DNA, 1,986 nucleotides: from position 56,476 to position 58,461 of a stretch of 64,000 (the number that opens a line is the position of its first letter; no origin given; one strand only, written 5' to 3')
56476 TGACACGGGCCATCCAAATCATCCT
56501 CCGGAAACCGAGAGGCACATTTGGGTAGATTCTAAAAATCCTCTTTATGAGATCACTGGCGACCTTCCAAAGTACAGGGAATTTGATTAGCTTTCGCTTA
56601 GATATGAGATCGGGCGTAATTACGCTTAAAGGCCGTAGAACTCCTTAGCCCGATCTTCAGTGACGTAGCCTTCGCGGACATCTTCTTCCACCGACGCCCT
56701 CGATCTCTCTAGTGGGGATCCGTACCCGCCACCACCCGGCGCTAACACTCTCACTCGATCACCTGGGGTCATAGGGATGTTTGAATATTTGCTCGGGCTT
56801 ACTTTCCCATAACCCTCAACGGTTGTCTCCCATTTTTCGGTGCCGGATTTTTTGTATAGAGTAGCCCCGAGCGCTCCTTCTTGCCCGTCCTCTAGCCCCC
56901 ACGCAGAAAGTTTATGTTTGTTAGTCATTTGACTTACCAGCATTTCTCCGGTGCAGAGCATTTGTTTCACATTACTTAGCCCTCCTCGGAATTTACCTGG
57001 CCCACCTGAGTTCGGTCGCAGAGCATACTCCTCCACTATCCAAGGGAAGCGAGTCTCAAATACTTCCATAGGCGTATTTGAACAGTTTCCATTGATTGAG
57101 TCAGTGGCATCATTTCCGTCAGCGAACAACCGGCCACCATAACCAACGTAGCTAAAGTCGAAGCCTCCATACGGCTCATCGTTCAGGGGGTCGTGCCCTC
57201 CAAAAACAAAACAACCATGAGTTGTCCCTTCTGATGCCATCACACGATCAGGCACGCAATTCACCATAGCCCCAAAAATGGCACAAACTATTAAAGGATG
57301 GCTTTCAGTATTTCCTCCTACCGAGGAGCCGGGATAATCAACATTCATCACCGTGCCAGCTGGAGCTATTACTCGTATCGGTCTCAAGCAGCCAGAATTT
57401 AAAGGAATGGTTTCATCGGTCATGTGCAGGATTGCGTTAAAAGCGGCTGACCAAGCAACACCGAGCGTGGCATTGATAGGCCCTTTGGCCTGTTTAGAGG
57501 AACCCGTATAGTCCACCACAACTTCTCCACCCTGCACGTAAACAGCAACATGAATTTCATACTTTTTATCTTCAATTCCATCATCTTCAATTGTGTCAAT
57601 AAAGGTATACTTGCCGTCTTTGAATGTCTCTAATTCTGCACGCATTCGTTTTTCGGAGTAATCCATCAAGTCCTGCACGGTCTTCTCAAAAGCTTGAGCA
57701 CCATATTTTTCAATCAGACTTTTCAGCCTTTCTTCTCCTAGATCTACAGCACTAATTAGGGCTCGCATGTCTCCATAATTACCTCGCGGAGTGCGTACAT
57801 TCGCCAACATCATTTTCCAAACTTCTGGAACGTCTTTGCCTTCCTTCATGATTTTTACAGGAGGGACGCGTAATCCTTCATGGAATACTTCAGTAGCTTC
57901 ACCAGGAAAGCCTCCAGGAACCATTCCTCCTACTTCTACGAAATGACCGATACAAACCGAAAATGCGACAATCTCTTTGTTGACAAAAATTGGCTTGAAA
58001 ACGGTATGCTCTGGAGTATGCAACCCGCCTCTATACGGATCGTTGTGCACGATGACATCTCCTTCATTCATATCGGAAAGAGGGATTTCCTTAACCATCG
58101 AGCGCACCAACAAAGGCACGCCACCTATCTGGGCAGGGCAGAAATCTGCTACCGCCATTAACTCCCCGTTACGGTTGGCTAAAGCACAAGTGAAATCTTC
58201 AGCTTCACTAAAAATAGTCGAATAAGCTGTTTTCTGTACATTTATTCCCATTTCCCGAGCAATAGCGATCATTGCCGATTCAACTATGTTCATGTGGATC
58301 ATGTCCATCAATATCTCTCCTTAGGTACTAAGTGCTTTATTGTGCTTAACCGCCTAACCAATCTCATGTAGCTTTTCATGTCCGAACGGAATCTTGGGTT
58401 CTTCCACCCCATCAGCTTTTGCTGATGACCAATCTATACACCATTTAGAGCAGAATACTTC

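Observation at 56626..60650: Second HyuA - 70-aa Cys4 protein - HyuB operon, paralogous to the fused locus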

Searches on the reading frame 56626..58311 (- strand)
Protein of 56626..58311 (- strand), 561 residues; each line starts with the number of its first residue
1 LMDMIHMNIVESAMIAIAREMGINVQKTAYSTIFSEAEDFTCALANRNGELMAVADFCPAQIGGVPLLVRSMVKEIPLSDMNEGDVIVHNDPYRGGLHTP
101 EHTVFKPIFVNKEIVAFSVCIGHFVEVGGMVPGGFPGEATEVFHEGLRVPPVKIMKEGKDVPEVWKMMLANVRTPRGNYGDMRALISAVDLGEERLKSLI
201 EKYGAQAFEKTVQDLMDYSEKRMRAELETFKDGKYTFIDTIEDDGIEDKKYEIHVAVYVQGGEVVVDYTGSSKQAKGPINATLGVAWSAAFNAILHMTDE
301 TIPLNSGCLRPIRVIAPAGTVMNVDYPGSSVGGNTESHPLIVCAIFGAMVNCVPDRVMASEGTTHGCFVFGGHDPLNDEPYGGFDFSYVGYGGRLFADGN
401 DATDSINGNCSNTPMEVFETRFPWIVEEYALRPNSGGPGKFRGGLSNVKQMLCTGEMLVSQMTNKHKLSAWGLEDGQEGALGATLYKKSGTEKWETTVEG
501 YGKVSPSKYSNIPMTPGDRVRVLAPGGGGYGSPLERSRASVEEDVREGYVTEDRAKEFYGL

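Call 3: search_protein_families(library=pfam, proteins=[window:56626-58311:-], max_evalue=0.1)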
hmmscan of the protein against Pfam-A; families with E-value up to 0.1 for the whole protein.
window:56626-58311:- (561 aa): 1 family
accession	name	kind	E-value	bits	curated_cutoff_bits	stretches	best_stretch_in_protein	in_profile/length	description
PF02538.19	Hydantoinase_B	-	4.8e-165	550.4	26.8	1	3-533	1-519/519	Hydantoinase B/oxoprolinase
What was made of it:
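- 56626..58311 (-): hyuB: metal-dependent hydrolytic beta subunit (561 aa as listed; probable start ATG 58308). Pfam Hydantoinase_B 4.8e-165 (call 3).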

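Call 6: search_protein_families(library=ncbifam, proteins=[window:56626-58311:-], max_evalue=0.1)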
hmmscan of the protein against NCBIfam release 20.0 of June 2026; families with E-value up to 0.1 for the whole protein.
window:56626-58311:- (561 aa): 2 families
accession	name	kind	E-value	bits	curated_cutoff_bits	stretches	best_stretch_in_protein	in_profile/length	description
NF050157.1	CapLactmsBetCapB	equivalog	3.2e-93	312.9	1000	1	3-561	2-557/577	caprolactamase subunit beta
NF042976.1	AcphenoCarb_ApcD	equivalog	1.9e-35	122.3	1500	2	66-451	92-487/685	acetophenone carboxylase subunit delta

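Call 20: search_solved_structures(query=window:56626-58311:-, max_evalue=0.001)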
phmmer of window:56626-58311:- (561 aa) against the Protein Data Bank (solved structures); distinct sequences matched with E-value up to 0.001: 10.
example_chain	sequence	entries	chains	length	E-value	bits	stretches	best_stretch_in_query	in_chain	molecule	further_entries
7hk5_A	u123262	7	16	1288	1.6e-85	291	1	5-560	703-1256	N-methylhydantoinase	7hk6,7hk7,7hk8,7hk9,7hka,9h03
6yra_B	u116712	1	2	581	2e-70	241.2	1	2-560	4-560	Hydantoinase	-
5l9w_A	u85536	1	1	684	2.5e-32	115.4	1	39-449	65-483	Acetophenone carboxylase delta subunit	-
5m45_A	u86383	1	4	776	9.1e-13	50.8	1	25-483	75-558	Acetone carboxylase alpha subunit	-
5svb_A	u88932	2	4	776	9.1e-13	50.8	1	25-483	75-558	Acetone carboxylase alpha subunit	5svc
2ymu_A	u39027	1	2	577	4.1e-07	32.1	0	31-65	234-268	WD-40 REPEAT PROTEIN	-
7bie_A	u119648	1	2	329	4.9e-05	25.3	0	31-64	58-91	nvWRAP-T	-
7bid_A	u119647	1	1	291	8.7e-05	24.5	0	31-64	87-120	v31WRAP-T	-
7bif_A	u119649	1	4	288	0.0008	21.3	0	31-64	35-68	v22WRAP-T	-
7big_A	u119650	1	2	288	0.00087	21.2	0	31-64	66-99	v13WRAP-T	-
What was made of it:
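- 56626..58311 (-): Nearest solved structures are 7hk5 N-methylhydantoinase (1.6e-85) and 6yra_B caprolactamase CapB (2e-70) (call 20).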

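Call 48: search_solved_structures(query=window:56626-58311:-, max_evalue=1e-50, show_alignments=2)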
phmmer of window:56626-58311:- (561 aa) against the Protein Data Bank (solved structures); distinct sequences matched with E-value up to 1e-50: 2.
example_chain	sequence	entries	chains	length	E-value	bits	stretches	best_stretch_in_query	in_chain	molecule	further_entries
7hk5_A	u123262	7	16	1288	1.6e-85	291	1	5-560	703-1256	N-methylhydantoinase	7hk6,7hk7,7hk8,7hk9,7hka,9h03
6yra_B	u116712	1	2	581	2e-70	241.2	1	2-560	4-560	Hydantoinase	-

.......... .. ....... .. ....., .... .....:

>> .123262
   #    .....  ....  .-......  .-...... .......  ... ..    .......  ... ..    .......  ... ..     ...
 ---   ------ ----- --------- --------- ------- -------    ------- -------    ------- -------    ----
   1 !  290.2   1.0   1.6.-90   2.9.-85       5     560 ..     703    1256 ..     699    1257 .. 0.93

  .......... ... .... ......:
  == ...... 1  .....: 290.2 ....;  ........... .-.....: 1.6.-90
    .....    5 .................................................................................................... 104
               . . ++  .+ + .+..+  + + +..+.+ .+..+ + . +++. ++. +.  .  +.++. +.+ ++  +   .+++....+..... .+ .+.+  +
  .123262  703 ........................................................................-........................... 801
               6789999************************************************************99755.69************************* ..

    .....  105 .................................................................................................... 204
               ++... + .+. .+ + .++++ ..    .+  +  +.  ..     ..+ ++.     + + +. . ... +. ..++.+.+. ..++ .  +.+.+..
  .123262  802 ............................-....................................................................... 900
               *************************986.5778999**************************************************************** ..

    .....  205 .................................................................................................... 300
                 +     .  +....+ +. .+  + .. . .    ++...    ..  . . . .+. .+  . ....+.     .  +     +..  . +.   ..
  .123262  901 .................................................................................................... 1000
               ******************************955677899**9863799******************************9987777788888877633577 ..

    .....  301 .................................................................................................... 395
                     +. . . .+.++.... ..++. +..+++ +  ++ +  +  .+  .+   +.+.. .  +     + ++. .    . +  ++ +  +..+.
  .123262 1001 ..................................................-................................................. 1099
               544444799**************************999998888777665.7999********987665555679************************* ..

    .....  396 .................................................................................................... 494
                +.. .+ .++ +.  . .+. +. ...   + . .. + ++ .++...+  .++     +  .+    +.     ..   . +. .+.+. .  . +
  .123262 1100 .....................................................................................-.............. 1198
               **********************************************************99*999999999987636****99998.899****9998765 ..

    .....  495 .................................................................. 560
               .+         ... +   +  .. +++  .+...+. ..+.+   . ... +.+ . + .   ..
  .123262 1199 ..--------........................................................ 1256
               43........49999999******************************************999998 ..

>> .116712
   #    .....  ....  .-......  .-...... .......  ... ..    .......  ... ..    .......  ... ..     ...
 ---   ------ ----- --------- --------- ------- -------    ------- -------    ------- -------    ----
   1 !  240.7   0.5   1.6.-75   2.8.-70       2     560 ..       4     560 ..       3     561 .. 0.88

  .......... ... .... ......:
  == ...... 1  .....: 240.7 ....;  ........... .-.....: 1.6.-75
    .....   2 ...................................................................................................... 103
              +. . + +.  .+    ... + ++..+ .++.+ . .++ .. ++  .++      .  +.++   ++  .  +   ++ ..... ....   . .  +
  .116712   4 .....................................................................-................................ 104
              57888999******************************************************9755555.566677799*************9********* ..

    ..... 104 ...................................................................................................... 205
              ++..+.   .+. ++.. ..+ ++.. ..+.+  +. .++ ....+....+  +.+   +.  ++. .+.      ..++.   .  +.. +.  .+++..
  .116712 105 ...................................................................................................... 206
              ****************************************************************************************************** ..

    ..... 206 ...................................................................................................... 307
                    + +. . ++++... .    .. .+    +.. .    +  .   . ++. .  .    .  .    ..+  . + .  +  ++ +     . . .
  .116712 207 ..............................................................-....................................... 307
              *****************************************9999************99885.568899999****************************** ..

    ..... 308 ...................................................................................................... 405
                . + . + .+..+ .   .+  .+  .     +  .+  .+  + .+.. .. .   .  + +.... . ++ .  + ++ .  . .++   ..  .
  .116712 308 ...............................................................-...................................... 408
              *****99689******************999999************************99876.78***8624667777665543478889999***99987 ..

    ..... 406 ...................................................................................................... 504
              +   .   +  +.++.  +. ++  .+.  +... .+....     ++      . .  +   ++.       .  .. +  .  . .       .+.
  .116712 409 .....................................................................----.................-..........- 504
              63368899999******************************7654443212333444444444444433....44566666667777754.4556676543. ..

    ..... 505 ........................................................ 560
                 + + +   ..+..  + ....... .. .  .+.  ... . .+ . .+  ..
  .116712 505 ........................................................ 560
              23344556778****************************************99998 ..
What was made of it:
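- Closest known: Two-subunit ATP-dependent lactamases/hydantoinases: caprolactamase CapAB. Same: These enzymes are also the best PDB and NCBIfam matches (calls 3, 6, 20, 48).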

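Call 49: find_related_loci(query=window:56626-58308:-, collection=metagenome_contigs, flank=5000)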
Query window:56626-58308:- (560 aa) in metagenome_contigs; peptide patterns used: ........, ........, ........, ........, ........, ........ (x = any residue, [..] = any of these).
75 stretches matched a pattern; 36 encode a relative of the query (tblastn E <= 1e-3); 35 distinct loci.
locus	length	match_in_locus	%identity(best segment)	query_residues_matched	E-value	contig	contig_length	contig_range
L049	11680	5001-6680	99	1-560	0e+0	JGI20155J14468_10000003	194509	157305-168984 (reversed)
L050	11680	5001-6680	98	1-560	0e+0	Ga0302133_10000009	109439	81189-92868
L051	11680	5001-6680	98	1-560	0e+0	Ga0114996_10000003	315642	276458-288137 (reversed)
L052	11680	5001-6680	89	1-560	0e+0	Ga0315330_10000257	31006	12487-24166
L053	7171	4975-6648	89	1-558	0e+0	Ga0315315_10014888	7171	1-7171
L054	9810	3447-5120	89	1-558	0e+0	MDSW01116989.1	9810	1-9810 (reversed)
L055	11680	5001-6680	88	1-560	0e+0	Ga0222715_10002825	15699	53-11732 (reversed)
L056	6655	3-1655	89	8-558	0e+0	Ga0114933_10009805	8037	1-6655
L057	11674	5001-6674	82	1-558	0e+0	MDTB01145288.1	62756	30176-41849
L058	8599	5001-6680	80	1-560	0e+0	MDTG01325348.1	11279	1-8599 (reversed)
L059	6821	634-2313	81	1-560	0e+0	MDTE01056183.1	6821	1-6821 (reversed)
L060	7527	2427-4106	81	1-560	0e+0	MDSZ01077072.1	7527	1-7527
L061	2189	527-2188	79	1-554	0e+0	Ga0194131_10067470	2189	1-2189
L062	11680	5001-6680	75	1-560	0e+0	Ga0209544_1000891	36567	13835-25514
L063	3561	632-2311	73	1-560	0e+0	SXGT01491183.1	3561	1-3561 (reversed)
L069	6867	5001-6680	73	1-560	0e+0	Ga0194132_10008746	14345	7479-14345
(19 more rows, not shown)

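Call 73: search_protein_families(library=pfam, proteins=[L069:586-2046:+], max_evalue=0.00001)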
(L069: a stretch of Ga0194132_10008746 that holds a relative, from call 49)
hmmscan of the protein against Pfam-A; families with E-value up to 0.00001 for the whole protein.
L069:586-2046:+ (486 aa): 2 families
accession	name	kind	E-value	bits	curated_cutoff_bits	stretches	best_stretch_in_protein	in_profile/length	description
PF01266.30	DAO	-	1.2e-59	203.1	27.9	1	41-406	1-353/353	FAD dependent oxidoreductase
PF00890.30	FAD_binding_2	-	2.3e-06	27.5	20.4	1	41-253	1-206/414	FAD binding domain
